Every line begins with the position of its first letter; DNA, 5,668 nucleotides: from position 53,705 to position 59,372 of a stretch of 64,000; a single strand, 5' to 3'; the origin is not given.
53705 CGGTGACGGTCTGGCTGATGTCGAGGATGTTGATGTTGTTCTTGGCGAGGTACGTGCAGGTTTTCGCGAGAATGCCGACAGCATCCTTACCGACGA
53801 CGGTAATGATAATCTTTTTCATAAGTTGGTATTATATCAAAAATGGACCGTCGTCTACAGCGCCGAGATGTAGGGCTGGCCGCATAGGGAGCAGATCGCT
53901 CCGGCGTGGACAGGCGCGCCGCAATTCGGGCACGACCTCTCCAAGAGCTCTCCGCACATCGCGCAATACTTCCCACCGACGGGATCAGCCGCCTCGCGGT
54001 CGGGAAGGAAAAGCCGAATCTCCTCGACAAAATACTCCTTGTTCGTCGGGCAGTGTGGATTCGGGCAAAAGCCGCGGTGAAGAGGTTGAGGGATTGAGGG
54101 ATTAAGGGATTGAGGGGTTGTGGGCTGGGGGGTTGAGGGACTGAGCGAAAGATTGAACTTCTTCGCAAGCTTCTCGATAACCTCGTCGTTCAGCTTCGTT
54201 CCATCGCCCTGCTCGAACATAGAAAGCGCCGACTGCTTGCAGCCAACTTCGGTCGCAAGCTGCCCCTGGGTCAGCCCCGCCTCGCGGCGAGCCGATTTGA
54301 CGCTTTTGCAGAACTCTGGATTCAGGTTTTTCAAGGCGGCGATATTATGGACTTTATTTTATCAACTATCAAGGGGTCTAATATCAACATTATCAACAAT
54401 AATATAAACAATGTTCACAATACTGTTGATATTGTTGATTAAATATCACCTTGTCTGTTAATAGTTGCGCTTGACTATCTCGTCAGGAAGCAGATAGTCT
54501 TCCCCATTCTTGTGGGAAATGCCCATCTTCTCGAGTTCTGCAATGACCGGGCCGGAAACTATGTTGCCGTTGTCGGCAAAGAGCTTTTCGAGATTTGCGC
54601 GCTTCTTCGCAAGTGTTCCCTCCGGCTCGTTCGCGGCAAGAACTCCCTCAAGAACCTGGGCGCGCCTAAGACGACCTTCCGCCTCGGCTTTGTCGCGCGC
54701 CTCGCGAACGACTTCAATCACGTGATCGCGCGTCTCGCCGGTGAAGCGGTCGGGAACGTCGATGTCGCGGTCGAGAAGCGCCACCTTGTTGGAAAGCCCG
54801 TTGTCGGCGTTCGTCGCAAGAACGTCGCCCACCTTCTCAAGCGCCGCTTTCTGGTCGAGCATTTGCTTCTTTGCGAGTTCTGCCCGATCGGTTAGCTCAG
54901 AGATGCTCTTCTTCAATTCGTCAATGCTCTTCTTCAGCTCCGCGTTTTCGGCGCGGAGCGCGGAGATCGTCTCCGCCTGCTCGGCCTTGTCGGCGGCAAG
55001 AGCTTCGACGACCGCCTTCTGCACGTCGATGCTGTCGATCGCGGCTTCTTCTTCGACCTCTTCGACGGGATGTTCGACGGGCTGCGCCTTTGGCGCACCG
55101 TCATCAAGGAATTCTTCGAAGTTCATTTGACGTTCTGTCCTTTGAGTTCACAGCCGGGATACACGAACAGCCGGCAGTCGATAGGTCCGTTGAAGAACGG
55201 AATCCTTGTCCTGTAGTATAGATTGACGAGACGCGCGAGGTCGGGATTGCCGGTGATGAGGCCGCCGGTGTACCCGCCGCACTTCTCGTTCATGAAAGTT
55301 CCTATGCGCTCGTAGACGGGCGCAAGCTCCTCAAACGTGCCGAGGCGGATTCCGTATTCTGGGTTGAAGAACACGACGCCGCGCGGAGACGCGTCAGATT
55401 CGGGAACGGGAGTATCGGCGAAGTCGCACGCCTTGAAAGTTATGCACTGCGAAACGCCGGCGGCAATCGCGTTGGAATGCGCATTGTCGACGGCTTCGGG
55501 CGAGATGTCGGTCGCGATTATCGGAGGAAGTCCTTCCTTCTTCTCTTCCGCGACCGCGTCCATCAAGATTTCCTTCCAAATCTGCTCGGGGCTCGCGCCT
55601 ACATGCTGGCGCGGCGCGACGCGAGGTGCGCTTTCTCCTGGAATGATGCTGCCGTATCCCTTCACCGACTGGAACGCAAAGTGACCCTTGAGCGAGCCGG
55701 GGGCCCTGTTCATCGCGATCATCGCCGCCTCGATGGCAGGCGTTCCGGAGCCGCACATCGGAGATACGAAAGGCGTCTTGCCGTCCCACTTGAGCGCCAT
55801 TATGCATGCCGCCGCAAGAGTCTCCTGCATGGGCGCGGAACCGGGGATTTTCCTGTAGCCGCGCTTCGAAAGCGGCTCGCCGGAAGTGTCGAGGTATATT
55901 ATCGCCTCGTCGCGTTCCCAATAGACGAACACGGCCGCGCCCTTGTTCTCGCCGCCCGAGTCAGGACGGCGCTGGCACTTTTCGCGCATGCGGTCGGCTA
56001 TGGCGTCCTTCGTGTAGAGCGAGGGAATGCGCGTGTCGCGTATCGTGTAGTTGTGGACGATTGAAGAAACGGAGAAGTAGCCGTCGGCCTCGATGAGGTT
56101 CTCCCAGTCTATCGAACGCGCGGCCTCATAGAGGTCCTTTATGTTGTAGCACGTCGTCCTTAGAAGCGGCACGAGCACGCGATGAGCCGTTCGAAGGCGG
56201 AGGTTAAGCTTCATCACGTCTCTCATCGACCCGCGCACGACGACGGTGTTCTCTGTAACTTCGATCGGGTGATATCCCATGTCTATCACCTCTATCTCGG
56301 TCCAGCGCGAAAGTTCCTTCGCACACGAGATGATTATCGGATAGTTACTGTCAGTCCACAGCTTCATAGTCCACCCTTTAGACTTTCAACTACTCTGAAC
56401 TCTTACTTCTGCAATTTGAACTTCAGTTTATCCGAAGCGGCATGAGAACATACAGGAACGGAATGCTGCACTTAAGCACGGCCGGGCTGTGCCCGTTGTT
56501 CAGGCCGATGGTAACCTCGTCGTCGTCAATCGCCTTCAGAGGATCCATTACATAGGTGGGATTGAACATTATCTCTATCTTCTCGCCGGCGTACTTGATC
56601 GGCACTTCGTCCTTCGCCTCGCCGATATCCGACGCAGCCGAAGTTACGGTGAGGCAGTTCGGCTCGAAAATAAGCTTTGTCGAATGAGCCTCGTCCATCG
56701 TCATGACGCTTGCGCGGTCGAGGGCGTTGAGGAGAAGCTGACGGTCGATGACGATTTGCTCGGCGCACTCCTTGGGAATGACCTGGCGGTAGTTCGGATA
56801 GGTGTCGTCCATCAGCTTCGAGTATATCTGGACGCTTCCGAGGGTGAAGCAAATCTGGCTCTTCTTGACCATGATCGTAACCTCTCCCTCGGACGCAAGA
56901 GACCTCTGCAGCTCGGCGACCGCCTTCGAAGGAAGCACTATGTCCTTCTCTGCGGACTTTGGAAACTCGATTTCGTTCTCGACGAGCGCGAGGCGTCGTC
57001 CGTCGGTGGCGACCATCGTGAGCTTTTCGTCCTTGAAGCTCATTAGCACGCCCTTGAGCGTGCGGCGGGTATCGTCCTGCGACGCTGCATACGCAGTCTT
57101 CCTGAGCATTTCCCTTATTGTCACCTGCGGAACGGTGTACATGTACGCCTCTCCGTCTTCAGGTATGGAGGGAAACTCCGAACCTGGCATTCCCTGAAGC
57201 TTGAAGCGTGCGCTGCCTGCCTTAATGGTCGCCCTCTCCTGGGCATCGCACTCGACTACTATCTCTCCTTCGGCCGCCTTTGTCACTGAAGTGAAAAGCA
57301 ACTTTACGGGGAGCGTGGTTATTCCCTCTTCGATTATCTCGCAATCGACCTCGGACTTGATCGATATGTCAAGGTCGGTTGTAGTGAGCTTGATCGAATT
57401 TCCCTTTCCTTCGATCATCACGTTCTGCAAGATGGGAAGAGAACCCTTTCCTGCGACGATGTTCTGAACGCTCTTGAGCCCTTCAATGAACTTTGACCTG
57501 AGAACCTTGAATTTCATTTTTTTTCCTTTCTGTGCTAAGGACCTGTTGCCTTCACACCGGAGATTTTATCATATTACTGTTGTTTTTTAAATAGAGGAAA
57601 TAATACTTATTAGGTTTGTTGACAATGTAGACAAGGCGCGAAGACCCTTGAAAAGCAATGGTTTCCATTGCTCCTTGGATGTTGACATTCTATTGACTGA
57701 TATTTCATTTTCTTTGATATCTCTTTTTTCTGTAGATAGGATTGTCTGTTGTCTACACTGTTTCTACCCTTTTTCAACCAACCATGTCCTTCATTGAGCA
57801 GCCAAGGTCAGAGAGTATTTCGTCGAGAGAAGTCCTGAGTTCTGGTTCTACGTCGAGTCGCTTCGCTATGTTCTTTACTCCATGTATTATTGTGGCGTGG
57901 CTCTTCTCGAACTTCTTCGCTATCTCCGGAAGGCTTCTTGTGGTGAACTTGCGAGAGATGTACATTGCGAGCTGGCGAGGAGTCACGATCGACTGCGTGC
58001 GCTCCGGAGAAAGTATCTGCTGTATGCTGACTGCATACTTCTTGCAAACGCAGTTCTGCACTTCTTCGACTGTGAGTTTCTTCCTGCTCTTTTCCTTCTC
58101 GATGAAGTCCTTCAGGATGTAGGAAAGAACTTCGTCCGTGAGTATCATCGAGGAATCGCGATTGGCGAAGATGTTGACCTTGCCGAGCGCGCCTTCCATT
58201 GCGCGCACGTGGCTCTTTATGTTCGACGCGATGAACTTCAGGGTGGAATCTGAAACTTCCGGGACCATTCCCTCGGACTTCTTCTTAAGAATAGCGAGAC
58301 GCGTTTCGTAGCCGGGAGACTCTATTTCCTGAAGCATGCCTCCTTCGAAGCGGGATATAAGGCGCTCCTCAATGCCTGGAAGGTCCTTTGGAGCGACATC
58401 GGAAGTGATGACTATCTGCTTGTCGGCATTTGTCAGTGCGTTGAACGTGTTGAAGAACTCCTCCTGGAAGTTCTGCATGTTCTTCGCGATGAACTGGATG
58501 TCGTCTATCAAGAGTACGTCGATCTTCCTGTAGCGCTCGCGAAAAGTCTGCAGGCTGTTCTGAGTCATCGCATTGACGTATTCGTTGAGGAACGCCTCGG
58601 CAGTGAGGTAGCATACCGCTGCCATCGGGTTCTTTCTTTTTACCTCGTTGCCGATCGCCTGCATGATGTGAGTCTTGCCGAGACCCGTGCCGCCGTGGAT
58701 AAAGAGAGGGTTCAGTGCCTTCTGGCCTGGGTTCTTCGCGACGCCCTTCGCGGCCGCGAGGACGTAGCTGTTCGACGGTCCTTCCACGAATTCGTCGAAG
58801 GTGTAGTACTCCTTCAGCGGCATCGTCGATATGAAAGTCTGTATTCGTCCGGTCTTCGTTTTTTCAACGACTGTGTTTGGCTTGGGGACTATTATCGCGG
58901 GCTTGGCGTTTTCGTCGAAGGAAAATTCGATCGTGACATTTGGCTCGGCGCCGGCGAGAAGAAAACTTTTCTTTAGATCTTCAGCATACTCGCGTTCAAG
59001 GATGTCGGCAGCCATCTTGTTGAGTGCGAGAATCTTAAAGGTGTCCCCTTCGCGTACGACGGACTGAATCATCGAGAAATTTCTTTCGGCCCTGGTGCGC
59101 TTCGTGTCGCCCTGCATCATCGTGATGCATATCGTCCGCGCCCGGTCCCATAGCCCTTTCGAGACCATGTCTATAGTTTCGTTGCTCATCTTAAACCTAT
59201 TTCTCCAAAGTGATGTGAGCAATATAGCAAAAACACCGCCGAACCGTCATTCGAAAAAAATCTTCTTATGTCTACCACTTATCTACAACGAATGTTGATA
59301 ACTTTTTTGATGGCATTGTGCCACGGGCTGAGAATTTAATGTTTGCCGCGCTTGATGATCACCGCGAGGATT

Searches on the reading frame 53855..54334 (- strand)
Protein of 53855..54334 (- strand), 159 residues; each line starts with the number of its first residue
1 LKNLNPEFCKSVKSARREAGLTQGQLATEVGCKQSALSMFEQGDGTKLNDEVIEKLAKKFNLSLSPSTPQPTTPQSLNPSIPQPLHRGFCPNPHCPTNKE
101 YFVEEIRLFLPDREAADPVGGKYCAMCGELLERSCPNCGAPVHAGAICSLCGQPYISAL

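Call 28: search_protein_families(library=pfam, proteins=[window:53855-54334:-], max_evalue=0.00001)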
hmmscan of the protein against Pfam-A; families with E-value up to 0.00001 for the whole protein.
window:53855-54334:- (159 aa): 4 families
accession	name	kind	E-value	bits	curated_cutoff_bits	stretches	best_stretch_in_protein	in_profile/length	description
PF01381.28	HTH_3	-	8e-12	45.4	23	1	12-65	1-53/55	Helix-turn-helix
PF13560.12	HTH_31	-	7.8e-08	33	27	1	13-62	7-56/64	Helix-turn-helix domain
PF12844.13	HTH_19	-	2.8e-06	27.6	30.2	1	12-63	4-54/64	Helix-turn-helix domain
PF12773.13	DZR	-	6.3e-06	26.7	27.3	1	118-152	9-45/45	Double zinc ribbon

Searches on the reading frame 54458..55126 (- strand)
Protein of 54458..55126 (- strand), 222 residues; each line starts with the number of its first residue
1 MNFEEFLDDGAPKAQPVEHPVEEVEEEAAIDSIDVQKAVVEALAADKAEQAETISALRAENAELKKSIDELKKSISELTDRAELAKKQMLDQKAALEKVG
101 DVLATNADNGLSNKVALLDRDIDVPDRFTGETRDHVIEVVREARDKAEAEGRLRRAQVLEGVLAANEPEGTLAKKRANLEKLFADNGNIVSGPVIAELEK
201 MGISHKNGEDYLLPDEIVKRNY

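Call 12: search_protein_families(library=pfam, proteins=[window:54458-55126:-])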
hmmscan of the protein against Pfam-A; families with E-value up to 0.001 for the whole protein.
window:54458-55126:- (222 aa): 2 families
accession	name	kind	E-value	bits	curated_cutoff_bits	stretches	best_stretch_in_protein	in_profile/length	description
PF12329.13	TMF_DNA_bd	-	0.00021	21.7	35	1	41-87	22-68/74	TATA element modulatory factor 1 DNA binding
PF07926.17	TPR_MLP1_2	-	0.00087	19.7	36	1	46-98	51-103/129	TPR/MLP1/MLP2-like protein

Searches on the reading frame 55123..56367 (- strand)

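Call 12: search_protein_families(library=pfam, proteins=[window:55123-56367:-])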
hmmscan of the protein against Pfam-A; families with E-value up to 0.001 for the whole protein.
window:55123-56367:- (414 aa): 3 families
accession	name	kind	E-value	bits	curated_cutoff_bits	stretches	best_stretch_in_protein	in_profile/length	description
PF01170.24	UPF0020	-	8.9e-33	114.1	22.3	1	169-399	1-194/197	RMKL-like, methyltransferase domain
PF22020.1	RlmL_1st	-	2.9e-10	40.4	27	1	11-65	2-55/55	RlmL ferredoxin-like domain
PF02926.22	THUMP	-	3.5e-09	37.4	20.6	1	74-160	2-84/84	THUMP domain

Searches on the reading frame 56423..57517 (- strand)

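Call 12: search_protein_families(library=pfam, proteins=[window:56423-57517:-])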
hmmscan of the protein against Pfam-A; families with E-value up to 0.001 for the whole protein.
window:56423-57517:- (364 aa): 3 families
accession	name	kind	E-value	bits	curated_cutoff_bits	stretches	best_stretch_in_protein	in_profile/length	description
PF00712.24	DNA_pol3_beta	-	1.8e-31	109.3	24.4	2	1-119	1-120/120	DNA polymerase III beta subunit, N-terminal domain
PF02767.21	DNA_pol3_beta_2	-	1.7e-26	93.2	27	1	129-242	2-116/116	DNA polymerase III beta subunit, central domain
PF02768.20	DNA_pol3_beta_3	-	1.8e-25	89.5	27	1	244-349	1-106/121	DNA polymerase III beta subunit, C-terminal domain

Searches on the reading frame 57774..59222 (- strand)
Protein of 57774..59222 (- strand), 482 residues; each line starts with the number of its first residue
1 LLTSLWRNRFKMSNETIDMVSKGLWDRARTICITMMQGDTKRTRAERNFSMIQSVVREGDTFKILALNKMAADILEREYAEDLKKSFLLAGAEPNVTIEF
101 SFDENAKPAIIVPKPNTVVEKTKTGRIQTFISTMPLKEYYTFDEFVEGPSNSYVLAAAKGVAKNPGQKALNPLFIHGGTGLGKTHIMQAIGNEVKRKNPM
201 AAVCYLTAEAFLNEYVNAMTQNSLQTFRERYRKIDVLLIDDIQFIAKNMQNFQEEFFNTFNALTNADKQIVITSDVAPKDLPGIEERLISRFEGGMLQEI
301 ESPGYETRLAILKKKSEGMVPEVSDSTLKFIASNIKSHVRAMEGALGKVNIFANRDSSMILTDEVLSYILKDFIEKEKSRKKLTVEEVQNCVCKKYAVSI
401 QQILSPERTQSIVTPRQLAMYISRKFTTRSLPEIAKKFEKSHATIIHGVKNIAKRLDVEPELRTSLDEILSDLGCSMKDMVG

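Call 12: search_protein_families(library=pfam, proteins=[window:57774-59222:-])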
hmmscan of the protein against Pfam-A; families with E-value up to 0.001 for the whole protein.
window:57774-59222:- (482 aa): 9 families
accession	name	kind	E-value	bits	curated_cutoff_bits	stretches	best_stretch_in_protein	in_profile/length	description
PF00308.24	Bac_DnaA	-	6.4e-61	205.7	23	1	136-297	1-160/162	Bacterial DnaA ATPAse domain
PF08299.17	Bac_DnaA_C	-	2.2e-23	82.5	31.5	1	385-452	1-69/69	Bacterial dnaA protein helix-turn-helix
PF00004.35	AAA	-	9.9e-09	36.2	21.2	1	174-275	2-108/131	ATPase family associated with various cellular activities (AAA)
PF01695.23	IstB_IS21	-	2.3e-08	34.3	24.1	1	173-276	95-194/238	IstB-like ATP binding protein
PF13401.12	AAA_22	-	6.3e-05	23.7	27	0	173-270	8-116/130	AAA domain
PF13173.12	AAA_14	-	0.0002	21.8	27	0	172-274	4-97/129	AAA domain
PF03969.22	AFG1_ATPase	-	0.00021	20.8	27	0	206-281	260-332/361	AFG1-like ATPase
PF00910.28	RNA_helicase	-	0.00041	21.2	21.5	0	174-276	2-87/105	RNA helicase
PF05621.17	TniB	-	0.00056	19.8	22.4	0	206-267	94-153/189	Bacterial TniB protein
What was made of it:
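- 57774..59222 (-): dnaA, immediately downstream of mnmG (context: origin-proximal). The gene caller starts it at 59189. Pfam Bac_DnaA and Bac_DnaA_C (call 12). dnaN follows at 56423-57517 (call 12).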
